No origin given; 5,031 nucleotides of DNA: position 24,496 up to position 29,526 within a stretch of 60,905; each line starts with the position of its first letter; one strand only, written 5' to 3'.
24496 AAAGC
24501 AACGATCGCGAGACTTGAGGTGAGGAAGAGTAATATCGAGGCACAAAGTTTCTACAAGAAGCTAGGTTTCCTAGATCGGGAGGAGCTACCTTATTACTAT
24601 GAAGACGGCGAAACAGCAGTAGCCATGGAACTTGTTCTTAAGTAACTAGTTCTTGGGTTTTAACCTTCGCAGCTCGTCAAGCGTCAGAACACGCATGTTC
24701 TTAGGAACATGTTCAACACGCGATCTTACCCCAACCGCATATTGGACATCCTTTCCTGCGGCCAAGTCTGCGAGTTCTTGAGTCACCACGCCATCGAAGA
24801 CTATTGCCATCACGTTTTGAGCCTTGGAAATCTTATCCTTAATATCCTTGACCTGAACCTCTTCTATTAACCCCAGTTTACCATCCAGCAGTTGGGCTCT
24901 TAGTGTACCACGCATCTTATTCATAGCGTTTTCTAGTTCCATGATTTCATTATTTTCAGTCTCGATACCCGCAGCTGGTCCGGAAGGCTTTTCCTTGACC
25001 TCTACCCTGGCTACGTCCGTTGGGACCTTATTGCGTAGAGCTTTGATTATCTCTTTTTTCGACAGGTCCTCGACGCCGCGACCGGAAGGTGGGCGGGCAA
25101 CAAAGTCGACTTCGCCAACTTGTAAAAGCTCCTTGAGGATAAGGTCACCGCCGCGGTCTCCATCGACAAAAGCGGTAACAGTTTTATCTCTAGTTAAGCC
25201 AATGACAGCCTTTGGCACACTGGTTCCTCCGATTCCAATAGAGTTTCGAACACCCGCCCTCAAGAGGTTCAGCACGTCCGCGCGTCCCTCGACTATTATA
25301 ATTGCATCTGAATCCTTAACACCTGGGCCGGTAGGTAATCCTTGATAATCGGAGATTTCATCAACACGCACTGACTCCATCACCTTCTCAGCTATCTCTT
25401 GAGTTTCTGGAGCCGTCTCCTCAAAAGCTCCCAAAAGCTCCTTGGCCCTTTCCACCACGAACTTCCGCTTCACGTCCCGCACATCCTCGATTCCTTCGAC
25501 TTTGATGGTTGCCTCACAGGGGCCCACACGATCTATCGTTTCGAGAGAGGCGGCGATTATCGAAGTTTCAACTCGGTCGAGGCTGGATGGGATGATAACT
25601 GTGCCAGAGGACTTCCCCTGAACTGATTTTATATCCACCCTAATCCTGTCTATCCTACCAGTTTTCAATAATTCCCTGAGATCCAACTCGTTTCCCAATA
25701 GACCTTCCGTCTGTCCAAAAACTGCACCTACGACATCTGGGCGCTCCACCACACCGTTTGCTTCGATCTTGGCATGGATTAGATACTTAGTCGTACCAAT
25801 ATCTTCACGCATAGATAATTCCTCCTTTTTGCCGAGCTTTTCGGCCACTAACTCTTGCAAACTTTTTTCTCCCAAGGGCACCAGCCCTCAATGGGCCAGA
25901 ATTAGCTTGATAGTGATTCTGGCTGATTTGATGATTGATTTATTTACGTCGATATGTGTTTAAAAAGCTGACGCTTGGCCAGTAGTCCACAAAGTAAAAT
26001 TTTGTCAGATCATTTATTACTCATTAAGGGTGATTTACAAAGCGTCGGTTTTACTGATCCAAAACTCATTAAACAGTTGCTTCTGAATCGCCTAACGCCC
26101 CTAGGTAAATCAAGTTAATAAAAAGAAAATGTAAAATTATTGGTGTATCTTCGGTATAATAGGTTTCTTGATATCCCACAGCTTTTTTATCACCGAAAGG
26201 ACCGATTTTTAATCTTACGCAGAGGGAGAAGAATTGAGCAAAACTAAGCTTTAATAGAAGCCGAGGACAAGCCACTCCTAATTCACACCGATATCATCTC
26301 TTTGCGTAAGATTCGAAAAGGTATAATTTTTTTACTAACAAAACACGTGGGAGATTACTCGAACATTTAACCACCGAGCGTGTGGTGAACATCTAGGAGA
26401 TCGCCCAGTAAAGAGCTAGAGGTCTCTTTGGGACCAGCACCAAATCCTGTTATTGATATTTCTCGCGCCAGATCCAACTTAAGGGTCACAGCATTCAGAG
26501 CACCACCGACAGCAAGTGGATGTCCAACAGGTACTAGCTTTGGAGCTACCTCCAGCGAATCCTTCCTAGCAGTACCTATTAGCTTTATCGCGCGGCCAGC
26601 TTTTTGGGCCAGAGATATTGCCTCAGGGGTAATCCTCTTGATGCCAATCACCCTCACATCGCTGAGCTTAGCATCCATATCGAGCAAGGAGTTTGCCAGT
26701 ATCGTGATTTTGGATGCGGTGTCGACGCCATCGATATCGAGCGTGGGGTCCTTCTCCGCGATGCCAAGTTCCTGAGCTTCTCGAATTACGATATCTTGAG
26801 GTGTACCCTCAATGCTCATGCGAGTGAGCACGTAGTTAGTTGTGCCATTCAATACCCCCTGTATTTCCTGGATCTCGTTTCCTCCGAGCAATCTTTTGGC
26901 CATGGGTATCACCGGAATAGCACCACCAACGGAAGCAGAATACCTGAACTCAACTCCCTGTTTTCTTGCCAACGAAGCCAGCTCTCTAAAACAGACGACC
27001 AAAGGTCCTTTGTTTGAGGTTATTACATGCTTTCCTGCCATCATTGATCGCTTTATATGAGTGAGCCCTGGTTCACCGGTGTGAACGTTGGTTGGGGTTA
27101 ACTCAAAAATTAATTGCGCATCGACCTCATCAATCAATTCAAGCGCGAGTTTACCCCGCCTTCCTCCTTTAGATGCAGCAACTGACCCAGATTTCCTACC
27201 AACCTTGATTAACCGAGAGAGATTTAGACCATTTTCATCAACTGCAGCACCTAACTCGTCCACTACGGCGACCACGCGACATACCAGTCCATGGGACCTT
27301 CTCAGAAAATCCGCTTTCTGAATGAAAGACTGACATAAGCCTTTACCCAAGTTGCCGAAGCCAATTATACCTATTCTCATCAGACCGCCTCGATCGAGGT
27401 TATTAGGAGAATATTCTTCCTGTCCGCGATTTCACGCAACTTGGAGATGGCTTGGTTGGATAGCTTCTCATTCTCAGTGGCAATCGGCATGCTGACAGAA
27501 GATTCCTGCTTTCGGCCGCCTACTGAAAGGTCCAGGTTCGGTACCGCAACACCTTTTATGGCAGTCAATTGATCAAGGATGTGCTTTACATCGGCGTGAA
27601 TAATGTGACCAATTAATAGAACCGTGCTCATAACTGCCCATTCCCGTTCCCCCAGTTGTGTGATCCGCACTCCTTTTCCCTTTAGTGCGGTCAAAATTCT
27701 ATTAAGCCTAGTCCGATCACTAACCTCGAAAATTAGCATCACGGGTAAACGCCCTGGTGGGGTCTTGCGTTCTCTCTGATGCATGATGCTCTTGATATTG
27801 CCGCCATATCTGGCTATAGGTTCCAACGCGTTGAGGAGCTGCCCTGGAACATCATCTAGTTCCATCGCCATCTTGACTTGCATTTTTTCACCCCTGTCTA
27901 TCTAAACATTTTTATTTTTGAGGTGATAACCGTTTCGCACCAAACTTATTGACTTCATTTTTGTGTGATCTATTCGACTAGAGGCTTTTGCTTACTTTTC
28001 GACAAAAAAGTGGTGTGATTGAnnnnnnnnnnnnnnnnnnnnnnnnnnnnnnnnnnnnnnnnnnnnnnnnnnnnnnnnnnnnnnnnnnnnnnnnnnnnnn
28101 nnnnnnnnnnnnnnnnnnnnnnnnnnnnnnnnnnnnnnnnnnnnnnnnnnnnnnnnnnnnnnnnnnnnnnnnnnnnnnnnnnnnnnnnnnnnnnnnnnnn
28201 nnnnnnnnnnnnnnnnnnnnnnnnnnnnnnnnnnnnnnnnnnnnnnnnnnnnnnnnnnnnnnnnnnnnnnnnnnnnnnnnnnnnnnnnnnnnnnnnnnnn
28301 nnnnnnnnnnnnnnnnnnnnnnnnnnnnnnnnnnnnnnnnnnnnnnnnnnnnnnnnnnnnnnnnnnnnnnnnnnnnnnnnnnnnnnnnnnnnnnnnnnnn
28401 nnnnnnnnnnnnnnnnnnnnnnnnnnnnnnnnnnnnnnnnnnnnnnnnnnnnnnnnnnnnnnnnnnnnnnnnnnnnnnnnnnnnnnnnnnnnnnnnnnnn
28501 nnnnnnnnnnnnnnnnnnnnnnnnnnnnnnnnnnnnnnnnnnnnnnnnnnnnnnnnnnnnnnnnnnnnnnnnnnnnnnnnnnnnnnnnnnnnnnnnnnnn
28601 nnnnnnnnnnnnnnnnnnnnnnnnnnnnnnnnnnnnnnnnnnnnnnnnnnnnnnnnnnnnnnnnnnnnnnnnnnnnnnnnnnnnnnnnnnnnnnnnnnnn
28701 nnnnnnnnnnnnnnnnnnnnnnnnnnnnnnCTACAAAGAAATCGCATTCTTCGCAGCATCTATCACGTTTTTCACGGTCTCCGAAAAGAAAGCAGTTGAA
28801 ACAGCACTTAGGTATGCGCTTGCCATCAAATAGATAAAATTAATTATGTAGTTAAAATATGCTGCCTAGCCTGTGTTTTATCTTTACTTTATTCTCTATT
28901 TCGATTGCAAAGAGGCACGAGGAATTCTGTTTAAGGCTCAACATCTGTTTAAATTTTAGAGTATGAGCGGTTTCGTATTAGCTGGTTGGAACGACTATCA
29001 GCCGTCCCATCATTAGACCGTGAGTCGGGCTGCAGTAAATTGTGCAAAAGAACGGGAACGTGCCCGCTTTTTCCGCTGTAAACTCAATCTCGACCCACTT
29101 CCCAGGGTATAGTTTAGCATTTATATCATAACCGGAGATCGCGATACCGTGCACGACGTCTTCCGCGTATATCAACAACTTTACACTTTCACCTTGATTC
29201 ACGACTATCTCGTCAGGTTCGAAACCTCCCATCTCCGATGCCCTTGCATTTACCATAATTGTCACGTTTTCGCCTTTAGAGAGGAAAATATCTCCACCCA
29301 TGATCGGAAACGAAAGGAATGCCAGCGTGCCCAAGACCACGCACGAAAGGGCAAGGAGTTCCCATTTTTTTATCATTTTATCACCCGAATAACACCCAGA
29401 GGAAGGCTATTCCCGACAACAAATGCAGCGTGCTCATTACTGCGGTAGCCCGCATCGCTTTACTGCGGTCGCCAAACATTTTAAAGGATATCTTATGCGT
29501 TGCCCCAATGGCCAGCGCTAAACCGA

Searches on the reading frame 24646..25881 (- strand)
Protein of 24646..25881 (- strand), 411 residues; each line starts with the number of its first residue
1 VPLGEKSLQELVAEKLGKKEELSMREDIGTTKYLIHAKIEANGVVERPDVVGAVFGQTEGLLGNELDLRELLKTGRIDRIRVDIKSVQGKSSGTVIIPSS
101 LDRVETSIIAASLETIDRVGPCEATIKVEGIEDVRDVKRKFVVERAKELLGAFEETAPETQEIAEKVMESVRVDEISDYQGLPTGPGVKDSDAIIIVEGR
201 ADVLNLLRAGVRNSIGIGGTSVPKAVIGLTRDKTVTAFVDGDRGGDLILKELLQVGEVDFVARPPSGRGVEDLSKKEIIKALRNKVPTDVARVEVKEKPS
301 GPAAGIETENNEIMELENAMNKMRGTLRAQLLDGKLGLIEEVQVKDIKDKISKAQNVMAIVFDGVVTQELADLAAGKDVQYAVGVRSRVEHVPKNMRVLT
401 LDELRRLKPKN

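Call 55: search_protein_families(library=pfam, max_evalue=0.00001, proteins=[window:24646-25881:-])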
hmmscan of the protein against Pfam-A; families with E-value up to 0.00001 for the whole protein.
window:24646-25881:- (411 aa): 1 family
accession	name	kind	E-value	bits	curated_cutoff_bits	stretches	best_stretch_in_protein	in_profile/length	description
PF13662.12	Toprim_4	-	1.2e-07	32.3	25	1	193-254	2-72/85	Toprim domain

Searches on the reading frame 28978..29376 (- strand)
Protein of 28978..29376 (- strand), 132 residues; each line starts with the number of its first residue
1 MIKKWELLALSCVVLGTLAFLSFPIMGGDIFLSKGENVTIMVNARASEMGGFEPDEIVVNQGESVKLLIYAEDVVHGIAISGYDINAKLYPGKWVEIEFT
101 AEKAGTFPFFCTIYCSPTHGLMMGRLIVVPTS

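Call 5: search_protein_families(library=pfam, proteins=[window:28978-29376:-], max_evalue=0.01)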
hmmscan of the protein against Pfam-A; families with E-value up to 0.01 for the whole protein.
window:28978-29376:- (132 aa): 3 families
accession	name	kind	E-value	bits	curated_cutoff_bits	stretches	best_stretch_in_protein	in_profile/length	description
PF13473.12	Cupredoxin_1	-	7.1e-10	39.3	27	1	49-120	29-100/104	Cupredoxin-like domain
PF00116.26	COX2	-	4.7e-08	33.4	22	1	55-122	46-113/120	Cytochrome C oxidase subunit II, periplasmic domain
PF00127.26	Copper-bind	-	0.0096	16.8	21.2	0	52-128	14-98/99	Copper binding proteins, plastocyanin/azurin family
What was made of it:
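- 28978..29376 (-): Stand-alone 132-aa CuA-type cupredoxin with an N-terminal anchor (H-...-C-x3-C-x3-H-x2-M). It lies 4 nt downstream and is the most constant partner gene. Pfam Cupredoxin_1 and COX2 above cut-off (call 5).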

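Call 6: search_protein_families(library=ncbifam, proteins=[window:28978-29376:-], max_evalue=0.01)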
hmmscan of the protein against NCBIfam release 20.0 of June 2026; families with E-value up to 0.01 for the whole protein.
window:28978-29376:- (132 aa): 8 families
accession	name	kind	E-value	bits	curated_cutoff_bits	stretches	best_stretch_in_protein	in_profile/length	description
TIGR04246.1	nitrous_NosZ_Gp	equivalog_domain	1e-19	70.2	625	1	34-130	481-578/578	Sec-dependent nitrous-oxide reductase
TIGR02866.1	CoxB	equivalog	1.7e-12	47.3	147.7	1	55-130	118-193/202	cytochrome c oxidase subunit II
TIGR04244.1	nitrous_NosZ_RR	equivalog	7.5e-12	44.6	625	1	33-128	530-626/627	TAT-dependent nitrous-oxide reductase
NF052460.1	L-NosZ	equivalog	1.8e-10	40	700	1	51-128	389-478/480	clade III lactonase-type nitrous-oxide reductase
TIGR03096.1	nitroso_cyanin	equivalog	9.6e-08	31.9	142.85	1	42-119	49-126/135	nitrosocyanin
NF041074.2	quin_ox_SoxA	equivalog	3.3e-07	30.3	110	1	37-128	59-153/154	proton pump complex quinol oxidase subunit SoxA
NF050117.1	aa3_CtaC_Actin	exception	3.4e-07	29.7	250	1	56-130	160-234/244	aa3-type cytochrome oxidase subunit II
TIGR02656.1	cyanin_plasto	equivalog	0.0094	16.3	87.85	0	51-128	13-98/99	plastocyanin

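Call 58: search_solved_structures(query=window:28981-29376:-, max_evalue=0.001, show_alignments=1)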
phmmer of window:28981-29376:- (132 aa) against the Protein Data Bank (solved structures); distinct sequences matched with E-value up to 0.001: 51.
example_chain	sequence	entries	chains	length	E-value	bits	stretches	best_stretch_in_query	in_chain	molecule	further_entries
2lln_A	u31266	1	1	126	2.8e-11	46.9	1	50-128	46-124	Cytochrome c oxidase subunit 2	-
2cua_A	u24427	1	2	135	3.3e-11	46.6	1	50-128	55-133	PROTEIN (CUA)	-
2fwl_B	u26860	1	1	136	3.4e-11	46.6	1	50-128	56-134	Cytochrome c oxidase subunit II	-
3s33_B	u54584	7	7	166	5e-11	46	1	50-128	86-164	Cytochrome c oxidase subunit 2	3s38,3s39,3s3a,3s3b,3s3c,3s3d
3eh3_B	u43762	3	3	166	5e-11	46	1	50-128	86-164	Cytochrome c oxidase subunit 2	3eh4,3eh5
2qpe_B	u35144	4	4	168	5.1e-11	46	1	50-128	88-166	Cytochrome c oxidase subunit 2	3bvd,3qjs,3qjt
1ehk_B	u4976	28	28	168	5.1e-11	46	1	50-128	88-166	BA3-TYPE CYTOCHROME-C OXIDASE | Cytochrome c oxidase polypeptide II | Cytochrome c oxidase subunit 2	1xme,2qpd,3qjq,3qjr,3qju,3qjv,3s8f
6ptt_A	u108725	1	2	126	1.7e-10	44.3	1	51-128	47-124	Cytochrome c oxidase subunit 2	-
6pty_A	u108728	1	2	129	1.8e-10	44.2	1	51-128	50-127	Cytochrome c oxidase subunit 2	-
5u7n_A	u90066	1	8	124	2.4e-08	37.4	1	50-127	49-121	Cytochrome c oxidase subunit 2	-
7aq0_A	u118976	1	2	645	1e-07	35.3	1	35-130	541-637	Nitrous-oxide reductase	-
7apy_A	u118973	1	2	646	1.5e-07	34.8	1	50-130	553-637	Nitrous-oxide reductase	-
6y71_A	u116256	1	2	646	2e-07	34.4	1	50-130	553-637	Nitrous-oxide reductase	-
6y7d_A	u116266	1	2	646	2e-07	34.4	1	50-130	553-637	Nitrous-oxide reductase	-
6y6y_A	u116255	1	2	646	2e-07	34.4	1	50-130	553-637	Nitrous-oxide reductase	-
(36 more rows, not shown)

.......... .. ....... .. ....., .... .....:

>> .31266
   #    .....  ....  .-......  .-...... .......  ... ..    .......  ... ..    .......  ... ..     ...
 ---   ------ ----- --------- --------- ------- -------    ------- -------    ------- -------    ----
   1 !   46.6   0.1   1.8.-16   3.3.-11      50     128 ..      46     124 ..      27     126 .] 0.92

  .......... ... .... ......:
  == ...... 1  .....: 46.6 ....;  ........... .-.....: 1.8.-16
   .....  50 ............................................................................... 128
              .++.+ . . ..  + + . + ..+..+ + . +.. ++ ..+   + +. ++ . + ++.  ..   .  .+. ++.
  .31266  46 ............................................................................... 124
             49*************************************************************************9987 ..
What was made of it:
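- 28978..29376 (-): NosZ C-terminal domain 1e-19 (call 6). ba3 subunit II 3e-11 (call 58).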
